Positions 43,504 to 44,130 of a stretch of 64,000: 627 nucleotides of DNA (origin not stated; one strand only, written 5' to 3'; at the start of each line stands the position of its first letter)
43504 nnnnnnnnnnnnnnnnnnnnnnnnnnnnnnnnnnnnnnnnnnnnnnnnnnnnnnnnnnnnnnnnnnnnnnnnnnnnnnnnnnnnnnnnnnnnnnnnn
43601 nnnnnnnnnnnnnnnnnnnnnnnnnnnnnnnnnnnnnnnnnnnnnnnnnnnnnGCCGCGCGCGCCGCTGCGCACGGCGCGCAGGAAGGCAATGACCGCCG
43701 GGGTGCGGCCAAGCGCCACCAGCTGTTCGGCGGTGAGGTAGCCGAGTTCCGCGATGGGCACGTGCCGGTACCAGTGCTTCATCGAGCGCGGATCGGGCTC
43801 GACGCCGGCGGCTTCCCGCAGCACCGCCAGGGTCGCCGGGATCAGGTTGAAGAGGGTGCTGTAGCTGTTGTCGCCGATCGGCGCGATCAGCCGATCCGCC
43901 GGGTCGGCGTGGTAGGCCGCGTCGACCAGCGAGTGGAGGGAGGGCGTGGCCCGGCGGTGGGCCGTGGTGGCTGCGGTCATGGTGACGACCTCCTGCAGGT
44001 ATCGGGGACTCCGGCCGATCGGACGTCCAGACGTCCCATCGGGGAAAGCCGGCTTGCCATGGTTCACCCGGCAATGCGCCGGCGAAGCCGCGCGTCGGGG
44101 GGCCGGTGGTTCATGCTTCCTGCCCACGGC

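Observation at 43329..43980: Toxin-less heteropair of Xre/MbcA/ParS C-terminal-like proteins (pair A), directly upstream of an orphan cytochrome b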

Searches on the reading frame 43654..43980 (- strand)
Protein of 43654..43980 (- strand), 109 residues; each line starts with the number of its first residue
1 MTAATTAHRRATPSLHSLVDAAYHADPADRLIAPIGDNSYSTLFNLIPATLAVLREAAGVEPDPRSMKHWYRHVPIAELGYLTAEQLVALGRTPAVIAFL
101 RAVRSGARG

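Call 3: search_protein_families(library=pfam, proteins=[window:43654-43980:-], max_evalue=10)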
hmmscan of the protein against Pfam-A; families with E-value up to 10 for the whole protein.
seq(109 aa): 0 families

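Call 4: search_protein_families(library=ncbifam, proteins=[window:43654-43980:-], max_evalue=10)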
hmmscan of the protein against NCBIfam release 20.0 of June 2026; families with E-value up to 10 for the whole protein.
seq(109 aa): 0 families

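Call 5: find_homologous_proteins(query=window:43654-43980:-, max_evalue=0.01)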
Query seq(109 aa) (109 aa): 64 proteins with E <= 0.01 among 109 candidates.
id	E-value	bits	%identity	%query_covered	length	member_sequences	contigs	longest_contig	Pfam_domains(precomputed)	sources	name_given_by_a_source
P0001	1.4e-62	226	99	100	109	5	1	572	-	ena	-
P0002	2.3e-55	203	90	99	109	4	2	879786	-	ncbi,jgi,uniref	ncbi:hypothetical protein [Rhodanobacter caeni]|jgi:hypothetical protein|uniref:Uncharacterized prot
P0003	7.9e-55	201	86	99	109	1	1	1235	-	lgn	-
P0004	5.6e-53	196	85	99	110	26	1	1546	-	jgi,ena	-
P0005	6.2e-51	189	86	89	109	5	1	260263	-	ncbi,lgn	-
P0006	2.0e-43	165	73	99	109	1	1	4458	-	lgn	-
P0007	2.5e-42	161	71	99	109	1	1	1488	-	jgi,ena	jgi:hypothetical protein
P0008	4.2e-42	161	73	99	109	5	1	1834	-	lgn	-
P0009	8.6e-41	156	99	69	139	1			-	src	-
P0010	1.4e-40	156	71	100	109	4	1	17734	-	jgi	jgi:hypothetical protein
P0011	1.8e-40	155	70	99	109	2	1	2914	-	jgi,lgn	jgi:hypothetical protein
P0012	1.9e-39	152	69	99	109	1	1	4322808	-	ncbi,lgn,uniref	ncbi:hypothetical protein ACPPVV_08685 [Rhodanobacter sp. Col0626]|uniref:hypothetical protein n=1 T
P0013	1.1e-38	150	67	99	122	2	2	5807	-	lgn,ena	-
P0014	5.5e-37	144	68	100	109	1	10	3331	-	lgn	-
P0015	1.1e-36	143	67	99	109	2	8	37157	-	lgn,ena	-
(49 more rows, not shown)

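Call 14: find_related_loci(query=A2, collection=genome_contigs, flank=10000)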
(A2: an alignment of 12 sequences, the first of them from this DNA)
Query A2 (109 aa) in genome_contigs; peptide patterns used: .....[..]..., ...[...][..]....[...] (x = any residue, [..] = any of these).
116 stretches matched a pattern; 17 encode a relative of the query (tblastn E <= 1e-3); 17 distinct loci.
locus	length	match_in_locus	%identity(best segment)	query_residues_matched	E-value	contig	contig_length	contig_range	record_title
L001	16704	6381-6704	90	1-108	2e-60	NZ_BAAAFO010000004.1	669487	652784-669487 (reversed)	Rhodanobacter caeni strain JCM 16242 sequence04, whole genome shotgun sequence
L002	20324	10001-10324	85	1-108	1e-59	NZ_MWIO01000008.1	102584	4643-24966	Rhodanobacter lindaniclasticus strain DSM 17932 DSM-17932_S8_L001_R1_001__paired__contig_8, whole genome shotgun sequenc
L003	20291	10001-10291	86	13-109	2e-54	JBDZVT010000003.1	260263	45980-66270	MAG: Lysobacteraceae bacterium isolate PE_dung11 NODE_12_length_260263, whole genome shotgun sequence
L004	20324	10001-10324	69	1-108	2e-46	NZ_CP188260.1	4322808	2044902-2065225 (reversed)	Rhodanobacter sp. Col0626 chromosome, complete genome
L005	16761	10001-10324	60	1-108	1e-39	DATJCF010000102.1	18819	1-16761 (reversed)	MAG TPA_asm: Rhodanobacter sp. isolate SMAG_U15374 k141_123394, whole genome shotgun sequence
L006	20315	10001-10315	63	1-105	4e-38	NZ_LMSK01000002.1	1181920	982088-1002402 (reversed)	Rhodanobacter sp. Soil772 contig_2, whole genome shotgun sequence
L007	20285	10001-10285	67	14-108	3e-37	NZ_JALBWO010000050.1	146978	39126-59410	Rhodanobacter ginsengiterrae strain DCY112 assembly_50, whole genome shotgun sequence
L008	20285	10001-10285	66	14-108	7e-37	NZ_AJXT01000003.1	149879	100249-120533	Rhodanobacter spathiphylli B39 contig003, whole genome shotgun sequence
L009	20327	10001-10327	61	1-109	3e-35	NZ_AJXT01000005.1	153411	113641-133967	Rhodanobacter spathiphylli B39 contig005, whole genome shotgun sequence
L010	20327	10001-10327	60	1-109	1e-34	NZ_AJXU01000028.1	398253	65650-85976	Rhodanobacter fulvus Jip2 contig028, whole genome shotgun sequence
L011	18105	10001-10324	56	1-108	4e-33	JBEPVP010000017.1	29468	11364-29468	MAG: Rhodanobacter sp. isolate 22E.semibin_refined.119 NODE_1306_length_29468_cov_6.631693:0-29468, whole genome shotgun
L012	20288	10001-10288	69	14-109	2e-33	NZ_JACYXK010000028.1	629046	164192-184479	Rhodanobacter sp. DHB23 NODE_2_length_629046_cov_121.360589, whole genome shotgun sequence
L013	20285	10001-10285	65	14-108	8e-32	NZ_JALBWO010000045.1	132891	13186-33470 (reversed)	Rhodanobacter ginsengiterrae strain DCY112 assembly_45, whole genome shotgun sequence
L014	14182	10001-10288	56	14-109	8e-32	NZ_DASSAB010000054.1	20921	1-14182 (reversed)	MAG: Dyella sp. isolate SMAG_U15453 k141_5387451, whole genome shotgun sequence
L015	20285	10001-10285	54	14-108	1e-28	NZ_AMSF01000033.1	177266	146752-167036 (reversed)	Dyella ginsengisoli LA-4 contig000033, whole genome shotgun sequence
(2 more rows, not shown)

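Call 21: search_solved_structures(query=A1, max_evalue=10, show_alignments=3)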
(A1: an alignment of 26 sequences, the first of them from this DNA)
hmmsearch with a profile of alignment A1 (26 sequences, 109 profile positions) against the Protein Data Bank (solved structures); distinct sequences matched with E-value up to 10: 1.
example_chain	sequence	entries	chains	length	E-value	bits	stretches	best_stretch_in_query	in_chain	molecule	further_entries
4iil_A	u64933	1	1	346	0.065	16.5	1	14-81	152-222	Membrane lipoprotein TpN38(b)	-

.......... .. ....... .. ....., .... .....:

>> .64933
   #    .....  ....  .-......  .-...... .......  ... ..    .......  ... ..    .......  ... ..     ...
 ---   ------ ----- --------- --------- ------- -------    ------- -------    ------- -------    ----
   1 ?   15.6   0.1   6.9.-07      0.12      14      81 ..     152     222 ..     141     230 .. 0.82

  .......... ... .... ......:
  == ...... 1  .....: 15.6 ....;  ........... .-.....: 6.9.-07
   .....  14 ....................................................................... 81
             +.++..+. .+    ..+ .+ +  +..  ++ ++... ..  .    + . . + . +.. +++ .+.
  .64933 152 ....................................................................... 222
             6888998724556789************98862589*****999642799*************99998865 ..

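Call 23: search_protein_representatives(alignment_id=A1)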
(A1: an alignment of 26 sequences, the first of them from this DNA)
Query: 26 sequences, 109 profile positions. Proteins with E-value up to 0.001 (for the whole library): 440; up to 1e-10: 114; up to 1e-30: 9. The best 150 are listed.
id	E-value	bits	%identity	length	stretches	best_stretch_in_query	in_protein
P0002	5.0e-46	171.3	-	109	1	1-109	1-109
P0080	1.1e-42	160.6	-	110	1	1-109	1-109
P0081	5.0e-41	155.2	-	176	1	1-108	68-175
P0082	2.0e-39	150.1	-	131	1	6-109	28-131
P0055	2.2e-39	150.0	-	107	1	7-108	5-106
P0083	9.3e-34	131.9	-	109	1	1-109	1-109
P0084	3.2e-32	126.9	-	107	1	6-108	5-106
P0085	8.9e-32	125.5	-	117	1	4-107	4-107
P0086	1.5e-31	124.8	-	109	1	1-106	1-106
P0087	1.9e-30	121.2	-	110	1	7-108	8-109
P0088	2.0e-30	121.1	-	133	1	11-106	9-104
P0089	2.5e-30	120.8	-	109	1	1-108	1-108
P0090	7.2e-30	119.3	-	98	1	13-108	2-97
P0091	1.7e-28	114.9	-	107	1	8-106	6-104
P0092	4.5e-28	113.6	-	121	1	10-107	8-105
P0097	3.2e-24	101.2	-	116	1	35-108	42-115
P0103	3.2e-20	88.3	-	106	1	31-109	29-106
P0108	1.5e-18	82.9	-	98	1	35-108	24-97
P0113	1.3e-17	79.9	-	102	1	47-108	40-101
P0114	1.5e-17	79.7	-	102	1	42-104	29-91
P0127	2.3e-16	75.9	-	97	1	44-109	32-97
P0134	1.9e-15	73.0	-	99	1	51-108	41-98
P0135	1.9e-15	72.9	-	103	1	45-104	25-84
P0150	6.1e-14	68.1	-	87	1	55-109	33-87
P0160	2.4e-13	66.2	-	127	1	52-109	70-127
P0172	8.0e-13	64.5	-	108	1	52-108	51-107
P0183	8.8e-12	61.1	-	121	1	41-107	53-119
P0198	6.2e-10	55.2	-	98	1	37-104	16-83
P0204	1.8e-09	53.7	-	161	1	52-108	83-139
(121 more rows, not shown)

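Call 26: predict_structure(alignment_id=A1)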
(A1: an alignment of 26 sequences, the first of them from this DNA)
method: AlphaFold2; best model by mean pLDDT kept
length: 109 residues; sequences in the alignment: 26
mean_pLDDT: 83.2   pTM: 0.74
mean pLDDT of the five models: 83.2, 82.1, 80.4, 68.9, 66.1
residues with pLDDT >= 90: 60; 70-90: 33; 50-70: 6; < 50: 10
segments of 3 or more residues with pLDDT < 50: 1-9
pLDDT, mean of each block of 10 residues (from residue 1): 46 82 81 77 83 92 94 95 95 93 77
secondary structure, 60 per line:
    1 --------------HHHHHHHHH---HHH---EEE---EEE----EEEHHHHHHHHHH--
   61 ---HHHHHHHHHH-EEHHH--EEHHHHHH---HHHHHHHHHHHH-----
elements in order: H15-23 E33-35 E39-41 E46-48 H49-58 H64-73 H84-89 H93-104

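Call 28: find_encoding_contigs(protein=P0114, flank=6000, max_places=4)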
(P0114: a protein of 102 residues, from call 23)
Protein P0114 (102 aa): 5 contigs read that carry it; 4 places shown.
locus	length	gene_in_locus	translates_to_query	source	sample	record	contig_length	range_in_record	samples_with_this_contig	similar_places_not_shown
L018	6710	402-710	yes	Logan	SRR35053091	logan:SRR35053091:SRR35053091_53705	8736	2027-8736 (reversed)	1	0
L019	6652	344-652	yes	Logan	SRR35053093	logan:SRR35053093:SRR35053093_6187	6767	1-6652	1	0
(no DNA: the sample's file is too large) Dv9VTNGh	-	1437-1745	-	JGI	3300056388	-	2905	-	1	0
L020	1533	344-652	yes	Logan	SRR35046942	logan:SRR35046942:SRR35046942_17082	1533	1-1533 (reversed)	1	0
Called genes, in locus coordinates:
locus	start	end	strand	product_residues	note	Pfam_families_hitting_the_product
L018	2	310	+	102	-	?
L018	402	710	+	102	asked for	-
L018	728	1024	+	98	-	PF09722:Xre_MbcA_ParS_C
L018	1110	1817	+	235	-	PF00072:Response_reg, PF00486:Trans_reg_C (weak)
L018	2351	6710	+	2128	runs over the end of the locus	?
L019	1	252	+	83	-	?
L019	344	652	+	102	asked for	-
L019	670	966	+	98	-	PF09722:Xre_MbcA_ParS_C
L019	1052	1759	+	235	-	PF00072:Response_reg, PF00486:Trans_reg_C (weak)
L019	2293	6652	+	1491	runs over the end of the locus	?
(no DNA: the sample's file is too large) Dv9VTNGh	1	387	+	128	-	?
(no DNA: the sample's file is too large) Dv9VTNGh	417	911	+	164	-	PF13463:HTH_27 (weak)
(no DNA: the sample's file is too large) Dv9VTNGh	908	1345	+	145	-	PF02627:CMD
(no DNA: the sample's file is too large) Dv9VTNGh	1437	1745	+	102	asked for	-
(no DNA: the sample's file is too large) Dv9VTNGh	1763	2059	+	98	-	PF09722:Xre_MbcA_ParS_C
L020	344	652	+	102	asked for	-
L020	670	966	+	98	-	PF09722:Xre_MbcA_ParS_C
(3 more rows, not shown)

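Call 29: fold_search(model_id=the predicted structure, library=pdb)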
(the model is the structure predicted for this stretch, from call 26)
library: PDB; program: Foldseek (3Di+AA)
matches with E <= 10: 17; with E <= 0.001: 0
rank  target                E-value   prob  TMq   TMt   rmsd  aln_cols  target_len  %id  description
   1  6fkg_C                1.8e-01  1.00  0.51  0.50   1.3        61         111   21  Crystal structure of the M.tuberculosis MbcT-MbcA toxin-antitoxin complex. (released 2019-02-27)
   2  6gw6_B                5.4e-01  0.92  0.47  0.35   2.1        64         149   19  Structure of the Pseudomonas putida RES-Xre toxin-antitoxin complex (released 2018-10-24)
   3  8qnq_B                1.6e+00  0.72  0.45  0.42   2.0        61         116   21  Structure of the toxin-antitoxin NatRT complex from Pseudomonas aeruginosa. NatTE29D mutant (released 2024-10-02)
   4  9r35_L                1.6e+00  0.72  0.44  0.34   2.0        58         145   21  Crystal structure of the Pseudomonas putida Xre-RES toxin-antitoxin complex bound to promoter DNA (released 2025-08-20)
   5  8qnl_A                1.7e+00  0.47  0.41  0.36   2.4        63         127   21  Structure of the toxin-antitoxin NatRT complex from Pseudomonas aeruginosa (released 2024-10-02)
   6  8qnq_A                1.8e+00  0.51  0.42  0.36   2.1        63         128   21  Structure of the toxin-antitoxin NatRT complex from Pseudomonas aeruginosa. NatTE29D mutant (released 2024-10-02)
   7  8gug_B                2.6e+00  0.66  0.49  0.42   2.3        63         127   14  Structure of VPA0770 toxin bound to VPA0769 antitoxin in Vibrio parahaemolyticus (released 2023-07-26)
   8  9r35_R                2.6e+00  0.47  0.43  0.33   2.2        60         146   18  Crystal structure of the Pseudomonas putida Xre-RES toxin-antitoxin complex bound to promoter DNA (released 2025-08-20)
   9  3bzs                  3.8e+00  0.03  0.21  0.23  13.3        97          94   12  Crystal structure of EscU C-terminal domain with N262D mutation, Space group P 21 21 21 (released 2008-04-22)
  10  8qnl_B                4.3e+00  0.25  0.40  0.39   2.1        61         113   21  Structure of the toxin-antitoxin NatRT complex from Pseudomonas aeruginosa (released 2024-10-02)
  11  5dcm_A                8.3e+00  0.02  0.20  0.22  10.0        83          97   10  Structure of a lantibiotic response regulator: C-terminal domain of the nisin resistance regulator NsrR (released 2016-07-06)
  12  5dkx                  8.8e+00  0.01  0.13  0.02   8.1        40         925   20  Crystal structure of glucosidase II alpha subunit (Tris-bound from) (released 2016-01-27)
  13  5dky                  8.8e+00  0.01  0.13  0.02   8.1        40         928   20  Crystal structure of glucosidase II alpha subunit (DNJ-bound from) (released 2016-01-27)
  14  5dcm_B                9.4e+00  0.02  0.21  0.23   8.0        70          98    7  Structure of a lantibiotic response regulator: C-terminal domain of the nisin resistance regulator NsrR (released 2016-07-06)
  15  4whg_B                9.4e+00  0.01  0.18  0.09  13.1       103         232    6  Crystal Structure of TR3 LBD in complex with Molecule 3 (released 2015-09-09)
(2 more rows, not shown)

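Call 30: find_encoding_contigs(protein=P0135, flank=5000, max_places=4)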
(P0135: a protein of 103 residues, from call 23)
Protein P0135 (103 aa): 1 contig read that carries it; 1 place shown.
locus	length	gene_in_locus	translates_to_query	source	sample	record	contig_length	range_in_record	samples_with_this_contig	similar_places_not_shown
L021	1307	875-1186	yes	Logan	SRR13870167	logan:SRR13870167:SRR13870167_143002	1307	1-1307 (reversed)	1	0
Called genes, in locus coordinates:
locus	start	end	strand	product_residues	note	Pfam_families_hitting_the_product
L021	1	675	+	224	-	?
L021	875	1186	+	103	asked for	-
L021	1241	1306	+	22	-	?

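Call 31: find_encoding_contigs(protein=P0172, flank=5000, max_places=4)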
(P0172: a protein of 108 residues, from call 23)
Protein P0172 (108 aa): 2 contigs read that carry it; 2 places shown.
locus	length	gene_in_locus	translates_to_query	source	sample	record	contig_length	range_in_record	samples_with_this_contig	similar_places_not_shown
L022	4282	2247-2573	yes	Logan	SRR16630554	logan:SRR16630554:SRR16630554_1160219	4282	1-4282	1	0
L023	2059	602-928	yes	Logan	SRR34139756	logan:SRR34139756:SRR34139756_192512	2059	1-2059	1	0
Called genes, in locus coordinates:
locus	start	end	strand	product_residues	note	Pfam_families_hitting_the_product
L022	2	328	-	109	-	?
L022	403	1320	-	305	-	-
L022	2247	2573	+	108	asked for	-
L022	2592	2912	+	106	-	-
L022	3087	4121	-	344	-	PF00126:HTH_1, PF03466:LysR_substrate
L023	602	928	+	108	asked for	-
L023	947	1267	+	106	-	-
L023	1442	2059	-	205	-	?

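Call 32: find_encoding_contigs(protein=P0204, flank=5000, max_places=4)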
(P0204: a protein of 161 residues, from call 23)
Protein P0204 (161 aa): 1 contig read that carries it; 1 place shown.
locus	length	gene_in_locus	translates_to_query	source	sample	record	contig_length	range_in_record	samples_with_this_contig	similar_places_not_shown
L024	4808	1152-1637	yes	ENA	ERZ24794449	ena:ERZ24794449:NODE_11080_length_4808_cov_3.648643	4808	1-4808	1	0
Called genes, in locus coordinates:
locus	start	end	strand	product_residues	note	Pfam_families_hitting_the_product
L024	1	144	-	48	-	?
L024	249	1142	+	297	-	PF04333:MlaA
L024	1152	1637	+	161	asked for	-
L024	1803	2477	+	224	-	-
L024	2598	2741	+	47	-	-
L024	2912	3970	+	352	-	-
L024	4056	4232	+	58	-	-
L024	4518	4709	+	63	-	-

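Call 35: list_cluster_members(proteins=[P0097, P0103, P0108, P0113, P0127, P0134, P0150, P0160, P0183, P0198])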
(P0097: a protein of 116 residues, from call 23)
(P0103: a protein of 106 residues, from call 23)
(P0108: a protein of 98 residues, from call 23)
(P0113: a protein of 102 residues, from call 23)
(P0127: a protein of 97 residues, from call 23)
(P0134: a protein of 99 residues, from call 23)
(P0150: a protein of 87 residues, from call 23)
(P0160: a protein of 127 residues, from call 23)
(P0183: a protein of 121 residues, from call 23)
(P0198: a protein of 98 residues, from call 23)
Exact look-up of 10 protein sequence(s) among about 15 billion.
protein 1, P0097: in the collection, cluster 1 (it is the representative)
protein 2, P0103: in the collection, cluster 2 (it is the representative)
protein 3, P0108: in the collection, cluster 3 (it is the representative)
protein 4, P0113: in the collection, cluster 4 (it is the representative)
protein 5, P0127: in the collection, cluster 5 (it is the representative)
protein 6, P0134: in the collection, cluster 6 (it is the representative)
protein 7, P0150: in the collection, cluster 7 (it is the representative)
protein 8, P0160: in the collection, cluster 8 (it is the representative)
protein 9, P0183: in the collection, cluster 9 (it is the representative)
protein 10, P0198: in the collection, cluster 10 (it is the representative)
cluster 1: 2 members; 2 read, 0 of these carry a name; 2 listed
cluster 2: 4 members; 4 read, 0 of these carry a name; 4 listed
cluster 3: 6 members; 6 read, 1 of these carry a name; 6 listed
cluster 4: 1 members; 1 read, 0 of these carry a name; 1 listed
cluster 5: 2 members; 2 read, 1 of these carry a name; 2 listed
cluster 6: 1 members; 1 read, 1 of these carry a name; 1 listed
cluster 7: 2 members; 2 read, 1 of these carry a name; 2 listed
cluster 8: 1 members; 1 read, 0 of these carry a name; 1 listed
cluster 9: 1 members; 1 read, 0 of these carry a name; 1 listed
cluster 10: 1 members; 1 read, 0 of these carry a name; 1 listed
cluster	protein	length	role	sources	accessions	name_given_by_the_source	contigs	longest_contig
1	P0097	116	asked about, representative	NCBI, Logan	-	-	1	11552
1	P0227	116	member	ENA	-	-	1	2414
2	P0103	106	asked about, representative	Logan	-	-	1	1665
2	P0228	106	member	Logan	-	-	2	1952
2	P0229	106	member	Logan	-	-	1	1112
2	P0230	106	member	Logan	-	-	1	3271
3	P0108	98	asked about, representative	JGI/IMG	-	hypothetical protein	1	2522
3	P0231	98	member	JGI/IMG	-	-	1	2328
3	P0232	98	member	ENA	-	-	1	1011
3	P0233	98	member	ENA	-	-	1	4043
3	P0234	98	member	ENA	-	-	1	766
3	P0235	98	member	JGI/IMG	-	-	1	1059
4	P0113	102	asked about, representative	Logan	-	-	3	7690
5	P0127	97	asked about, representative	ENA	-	-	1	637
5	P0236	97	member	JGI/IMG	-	hypothetical protein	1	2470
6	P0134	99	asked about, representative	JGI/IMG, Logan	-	hypothetical protein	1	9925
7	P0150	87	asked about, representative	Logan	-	-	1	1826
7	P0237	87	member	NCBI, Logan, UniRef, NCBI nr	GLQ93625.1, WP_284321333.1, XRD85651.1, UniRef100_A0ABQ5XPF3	hypothetical protein [Dyella acidisoli] | Antitoxin Xre/MbcA/ParS-like toxin-binding domain-containing protein n=1 Tax=Dyella ...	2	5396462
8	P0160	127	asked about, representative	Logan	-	-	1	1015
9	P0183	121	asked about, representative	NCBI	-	-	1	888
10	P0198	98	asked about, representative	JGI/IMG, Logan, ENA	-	-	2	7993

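Call 36: find_encoding_contigs(protein=P0097, flank=5000, max_places=2)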
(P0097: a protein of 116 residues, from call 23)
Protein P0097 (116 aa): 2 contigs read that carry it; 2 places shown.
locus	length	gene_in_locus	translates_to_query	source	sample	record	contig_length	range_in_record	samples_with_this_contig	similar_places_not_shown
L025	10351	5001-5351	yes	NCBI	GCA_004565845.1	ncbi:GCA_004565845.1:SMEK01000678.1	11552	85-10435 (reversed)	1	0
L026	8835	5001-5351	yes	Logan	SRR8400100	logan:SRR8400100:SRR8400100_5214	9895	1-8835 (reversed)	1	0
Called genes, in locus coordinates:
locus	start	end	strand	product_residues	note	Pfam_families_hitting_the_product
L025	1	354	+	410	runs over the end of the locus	PF01594:AI-2E_transport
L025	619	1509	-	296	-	PF00106:adh_short, PF01370:Epimerase (weak), PF08659:KR, PF13460:NAD_binding_10 (weak), PF13561:adh_short_C2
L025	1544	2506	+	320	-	PF06719:AraC_N, PF00165:HTH_AraC (weak), PF12833:HTH_18, PF00165:HTH_AraC (weak)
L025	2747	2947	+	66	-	-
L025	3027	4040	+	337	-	PF08240:ADH_N, PF00107:ADH_zinc_N, PF13602:ADH_zinc_N_2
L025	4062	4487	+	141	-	PF03928:HbpS-like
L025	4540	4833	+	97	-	PF07045:DUF1330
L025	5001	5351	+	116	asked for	-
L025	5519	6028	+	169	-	-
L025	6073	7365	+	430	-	PF01436:NHL (faint), PF03022:MRJP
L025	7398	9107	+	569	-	-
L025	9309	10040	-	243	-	PF00106:adh_short, PF08659:KR, PF13460:NAD_binding_10 (weak), PF13561:adh_short_C2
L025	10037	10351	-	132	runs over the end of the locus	?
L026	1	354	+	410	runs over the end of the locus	PF01594:AI-2E_transport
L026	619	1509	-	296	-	PF00106:adh_short, PF01370:Epimerase (weak), PF08659:KR, PF13460:NAD_binding_10 (weak), PF13561:adh_short_C2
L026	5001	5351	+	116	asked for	-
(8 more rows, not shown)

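Call 37: find_encoding_contigs(protein=P0134, flank=5000, max_places=2)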
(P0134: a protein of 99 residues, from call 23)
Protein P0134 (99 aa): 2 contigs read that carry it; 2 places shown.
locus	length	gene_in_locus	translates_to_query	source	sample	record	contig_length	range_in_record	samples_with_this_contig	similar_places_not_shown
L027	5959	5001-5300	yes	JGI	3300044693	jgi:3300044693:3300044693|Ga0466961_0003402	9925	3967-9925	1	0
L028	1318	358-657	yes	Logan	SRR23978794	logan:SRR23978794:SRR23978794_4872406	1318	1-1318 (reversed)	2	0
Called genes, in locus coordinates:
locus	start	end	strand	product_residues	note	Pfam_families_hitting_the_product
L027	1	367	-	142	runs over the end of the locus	PF07883:Cupin_2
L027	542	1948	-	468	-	PF00392:GntR, PF00155:Aminotran_1_2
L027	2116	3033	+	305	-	PF08240:ADH_N, PF00107:ADH_zinc_N, PF13602:ADH_zinc_N_2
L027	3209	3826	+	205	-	PF00881:Nitroreductase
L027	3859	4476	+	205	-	PF02525:Flavodoxin_2, PF03358:FMN_red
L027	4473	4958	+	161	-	PF00583:Acetyltransf_1, PF13673:Acetyltransf_10, PF13508:Acetyltransf_7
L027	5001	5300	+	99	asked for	-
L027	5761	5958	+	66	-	?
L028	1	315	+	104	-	?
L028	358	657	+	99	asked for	-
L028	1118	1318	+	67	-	?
